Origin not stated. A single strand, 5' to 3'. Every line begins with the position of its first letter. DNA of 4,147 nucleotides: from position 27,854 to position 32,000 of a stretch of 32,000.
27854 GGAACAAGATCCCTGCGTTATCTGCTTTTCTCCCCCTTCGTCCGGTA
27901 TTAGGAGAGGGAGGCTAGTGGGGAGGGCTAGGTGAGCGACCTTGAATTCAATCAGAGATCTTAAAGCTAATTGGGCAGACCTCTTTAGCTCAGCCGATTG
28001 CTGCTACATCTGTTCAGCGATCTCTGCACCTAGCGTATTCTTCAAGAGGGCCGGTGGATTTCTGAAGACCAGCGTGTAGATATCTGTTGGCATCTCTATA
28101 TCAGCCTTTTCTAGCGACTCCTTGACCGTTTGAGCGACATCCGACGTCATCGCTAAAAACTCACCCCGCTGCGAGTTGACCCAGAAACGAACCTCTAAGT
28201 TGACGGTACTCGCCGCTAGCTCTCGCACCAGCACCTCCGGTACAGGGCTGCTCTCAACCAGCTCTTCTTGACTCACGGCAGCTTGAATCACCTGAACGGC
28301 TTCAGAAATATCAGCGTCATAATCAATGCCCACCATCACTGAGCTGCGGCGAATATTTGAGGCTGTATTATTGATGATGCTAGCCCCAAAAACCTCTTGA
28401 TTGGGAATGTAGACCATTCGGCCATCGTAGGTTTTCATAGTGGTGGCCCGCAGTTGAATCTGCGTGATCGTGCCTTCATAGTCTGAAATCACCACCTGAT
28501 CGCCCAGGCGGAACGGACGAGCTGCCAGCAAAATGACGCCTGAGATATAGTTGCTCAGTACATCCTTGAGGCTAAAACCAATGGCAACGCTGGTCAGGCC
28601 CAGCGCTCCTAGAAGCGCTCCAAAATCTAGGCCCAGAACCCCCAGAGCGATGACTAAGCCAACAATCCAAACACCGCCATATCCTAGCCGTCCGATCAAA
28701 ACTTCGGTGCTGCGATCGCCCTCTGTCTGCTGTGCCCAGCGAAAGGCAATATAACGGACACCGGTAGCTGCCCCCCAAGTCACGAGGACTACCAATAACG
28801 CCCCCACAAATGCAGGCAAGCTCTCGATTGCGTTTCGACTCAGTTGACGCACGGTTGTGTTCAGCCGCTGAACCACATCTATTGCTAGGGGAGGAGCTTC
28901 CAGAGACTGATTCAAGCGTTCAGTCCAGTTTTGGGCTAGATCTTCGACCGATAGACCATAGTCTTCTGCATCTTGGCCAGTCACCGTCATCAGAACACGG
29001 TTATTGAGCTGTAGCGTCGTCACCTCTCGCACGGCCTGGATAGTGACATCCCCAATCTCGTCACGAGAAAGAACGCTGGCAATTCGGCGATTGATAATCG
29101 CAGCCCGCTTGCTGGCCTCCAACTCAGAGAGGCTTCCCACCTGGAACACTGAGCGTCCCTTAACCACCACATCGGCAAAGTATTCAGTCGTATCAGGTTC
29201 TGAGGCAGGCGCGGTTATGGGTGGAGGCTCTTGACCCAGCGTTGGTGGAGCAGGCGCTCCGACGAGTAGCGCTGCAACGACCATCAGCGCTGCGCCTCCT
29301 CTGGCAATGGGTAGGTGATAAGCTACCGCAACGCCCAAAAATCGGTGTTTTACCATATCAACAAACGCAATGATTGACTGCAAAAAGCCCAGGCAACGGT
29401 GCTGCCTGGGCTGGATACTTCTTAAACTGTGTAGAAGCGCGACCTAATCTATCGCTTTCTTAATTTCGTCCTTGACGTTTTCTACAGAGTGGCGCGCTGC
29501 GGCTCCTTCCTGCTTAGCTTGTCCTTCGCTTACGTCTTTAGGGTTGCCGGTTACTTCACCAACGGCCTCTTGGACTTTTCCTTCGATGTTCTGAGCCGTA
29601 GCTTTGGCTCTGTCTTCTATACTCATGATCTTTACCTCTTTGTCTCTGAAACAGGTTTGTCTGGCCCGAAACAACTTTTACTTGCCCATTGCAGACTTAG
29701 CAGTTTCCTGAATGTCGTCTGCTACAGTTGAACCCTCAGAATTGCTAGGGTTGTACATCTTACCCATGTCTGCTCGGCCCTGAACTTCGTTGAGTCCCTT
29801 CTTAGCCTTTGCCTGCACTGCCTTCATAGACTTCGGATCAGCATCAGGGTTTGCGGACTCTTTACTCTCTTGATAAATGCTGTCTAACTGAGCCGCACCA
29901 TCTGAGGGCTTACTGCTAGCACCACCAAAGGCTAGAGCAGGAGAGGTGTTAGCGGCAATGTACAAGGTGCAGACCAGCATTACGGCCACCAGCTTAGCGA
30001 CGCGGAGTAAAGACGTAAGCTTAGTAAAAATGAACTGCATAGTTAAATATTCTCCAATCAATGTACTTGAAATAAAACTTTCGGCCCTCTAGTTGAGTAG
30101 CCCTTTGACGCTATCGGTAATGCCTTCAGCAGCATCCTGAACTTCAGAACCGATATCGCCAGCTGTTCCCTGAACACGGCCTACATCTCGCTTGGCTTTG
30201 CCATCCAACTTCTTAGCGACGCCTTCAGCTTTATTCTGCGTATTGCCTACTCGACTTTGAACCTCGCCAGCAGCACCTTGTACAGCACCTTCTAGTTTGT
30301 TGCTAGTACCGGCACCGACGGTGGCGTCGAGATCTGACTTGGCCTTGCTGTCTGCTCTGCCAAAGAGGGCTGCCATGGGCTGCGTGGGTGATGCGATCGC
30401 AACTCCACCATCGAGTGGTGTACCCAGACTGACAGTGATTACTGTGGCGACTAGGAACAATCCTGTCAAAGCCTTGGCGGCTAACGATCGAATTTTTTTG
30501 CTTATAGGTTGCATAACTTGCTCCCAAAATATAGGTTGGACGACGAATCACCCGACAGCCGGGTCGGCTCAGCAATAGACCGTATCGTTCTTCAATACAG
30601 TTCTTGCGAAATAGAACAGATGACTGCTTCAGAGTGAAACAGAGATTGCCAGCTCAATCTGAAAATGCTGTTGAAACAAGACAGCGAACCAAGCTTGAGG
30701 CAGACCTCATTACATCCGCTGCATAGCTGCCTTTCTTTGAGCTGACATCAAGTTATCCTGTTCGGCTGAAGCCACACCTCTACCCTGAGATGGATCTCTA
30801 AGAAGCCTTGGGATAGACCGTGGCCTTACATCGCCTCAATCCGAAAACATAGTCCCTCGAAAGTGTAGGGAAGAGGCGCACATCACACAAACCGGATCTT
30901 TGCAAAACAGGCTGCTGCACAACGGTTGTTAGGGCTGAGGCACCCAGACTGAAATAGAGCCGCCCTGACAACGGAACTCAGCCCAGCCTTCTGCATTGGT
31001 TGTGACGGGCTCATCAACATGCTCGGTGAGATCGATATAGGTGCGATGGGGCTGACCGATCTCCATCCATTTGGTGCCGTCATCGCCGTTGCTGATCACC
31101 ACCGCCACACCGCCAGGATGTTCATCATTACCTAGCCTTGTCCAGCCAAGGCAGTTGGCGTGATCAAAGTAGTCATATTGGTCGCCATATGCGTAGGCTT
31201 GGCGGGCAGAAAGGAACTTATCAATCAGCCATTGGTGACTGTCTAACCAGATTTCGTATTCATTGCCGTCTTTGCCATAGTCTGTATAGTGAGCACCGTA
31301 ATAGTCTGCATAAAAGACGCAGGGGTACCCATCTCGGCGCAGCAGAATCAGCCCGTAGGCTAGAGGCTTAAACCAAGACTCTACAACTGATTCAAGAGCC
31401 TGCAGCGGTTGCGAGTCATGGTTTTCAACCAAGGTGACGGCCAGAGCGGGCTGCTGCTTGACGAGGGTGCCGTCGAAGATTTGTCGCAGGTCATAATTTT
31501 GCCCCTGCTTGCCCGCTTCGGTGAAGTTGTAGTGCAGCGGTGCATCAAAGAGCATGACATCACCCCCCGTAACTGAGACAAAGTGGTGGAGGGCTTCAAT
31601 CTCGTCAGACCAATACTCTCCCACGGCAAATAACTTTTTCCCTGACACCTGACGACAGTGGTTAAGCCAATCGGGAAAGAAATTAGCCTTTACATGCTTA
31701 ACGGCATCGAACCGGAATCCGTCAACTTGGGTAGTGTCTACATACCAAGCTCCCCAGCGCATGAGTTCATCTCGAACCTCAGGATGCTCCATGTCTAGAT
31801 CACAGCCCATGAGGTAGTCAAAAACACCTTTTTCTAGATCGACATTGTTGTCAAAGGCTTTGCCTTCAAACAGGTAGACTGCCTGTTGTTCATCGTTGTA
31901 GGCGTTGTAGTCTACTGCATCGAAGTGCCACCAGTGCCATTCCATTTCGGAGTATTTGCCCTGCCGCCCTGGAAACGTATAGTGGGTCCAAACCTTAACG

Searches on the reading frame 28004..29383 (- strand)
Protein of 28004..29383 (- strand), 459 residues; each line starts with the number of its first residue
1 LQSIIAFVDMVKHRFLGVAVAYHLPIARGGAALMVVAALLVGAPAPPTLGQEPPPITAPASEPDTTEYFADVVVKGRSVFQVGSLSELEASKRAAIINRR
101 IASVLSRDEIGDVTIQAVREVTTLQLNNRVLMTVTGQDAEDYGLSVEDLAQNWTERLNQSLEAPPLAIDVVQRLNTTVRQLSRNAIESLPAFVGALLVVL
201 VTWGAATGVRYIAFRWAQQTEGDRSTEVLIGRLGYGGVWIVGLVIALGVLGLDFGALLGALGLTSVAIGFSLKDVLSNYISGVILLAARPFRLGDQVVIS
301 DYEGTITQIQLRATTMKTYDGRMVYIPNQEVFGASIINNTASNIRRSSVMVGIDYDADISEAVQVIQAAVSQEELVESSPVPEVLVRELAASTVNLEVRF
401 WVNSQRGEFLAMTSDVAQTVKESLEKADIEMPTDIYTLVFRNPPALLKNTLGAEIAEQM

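Call 46: search_protein_families(library=pfam, proteins=[window:28004-29383:-], max_evalue=0.001)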
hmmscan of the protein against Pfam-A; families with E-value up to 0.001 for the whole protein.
window:28004-29383:- (459 aa): 3 families
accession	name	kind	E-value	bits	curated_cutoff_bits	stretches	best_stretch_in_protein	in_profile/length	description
PF00924.24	MS_channel_2nd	-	2.3e-20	72.9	20.2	1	274-339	1-66/68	Mechanosensitive ion channel, beta-domain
PF21082.3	MS_channel_3rd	-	4.1e-14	53.2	21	1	351-431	5-88/88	Mechanosensitive ion channel MscS, C-terminal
PF21088.3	MS_channel_1st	-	0.00051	20.4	23.1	1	237-272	6-41/42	Mechanosensitive ion channel, transmembrane helices 2/3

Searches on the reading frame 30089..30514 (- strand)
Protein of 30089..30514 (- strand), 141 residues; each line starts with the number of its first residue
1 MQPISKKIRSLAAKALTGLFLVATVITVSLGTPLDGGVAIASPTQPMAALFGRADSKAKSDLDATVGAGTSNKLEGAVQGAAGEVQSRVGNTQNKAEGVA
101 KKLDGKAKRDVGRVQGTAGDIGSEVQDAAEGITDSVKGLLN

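Call 47: search_protein_families(library=pfam, proteins=[window:30089-30514:-], max_evalue=0.001)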
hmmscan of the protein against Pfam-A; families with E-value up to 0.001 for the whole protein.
window:30089-30514:- (141 aa): 1 family
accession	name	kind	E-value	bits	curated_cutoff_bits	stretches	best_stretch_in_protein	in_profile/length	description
PF05532.17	CsbD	-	0.00092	19.5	40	0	69-118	5-51/53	CsbD-like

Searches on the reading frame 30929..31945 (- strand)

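Call 46: search_protein_families(library=pfam, proteins=[window:30929-31945:-], max_evalue=0.001)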
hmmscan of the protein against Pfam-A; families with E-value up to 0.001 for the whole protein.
window:30929-31945:- (338 aa): 1 family
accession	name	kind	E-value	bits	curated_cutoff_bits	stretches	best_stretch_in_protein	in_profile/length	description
PF00128.31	Alpha-amylase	-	1.5e-10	41.3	22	1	48-220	157-358/446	Alpha amylase, catalytic domain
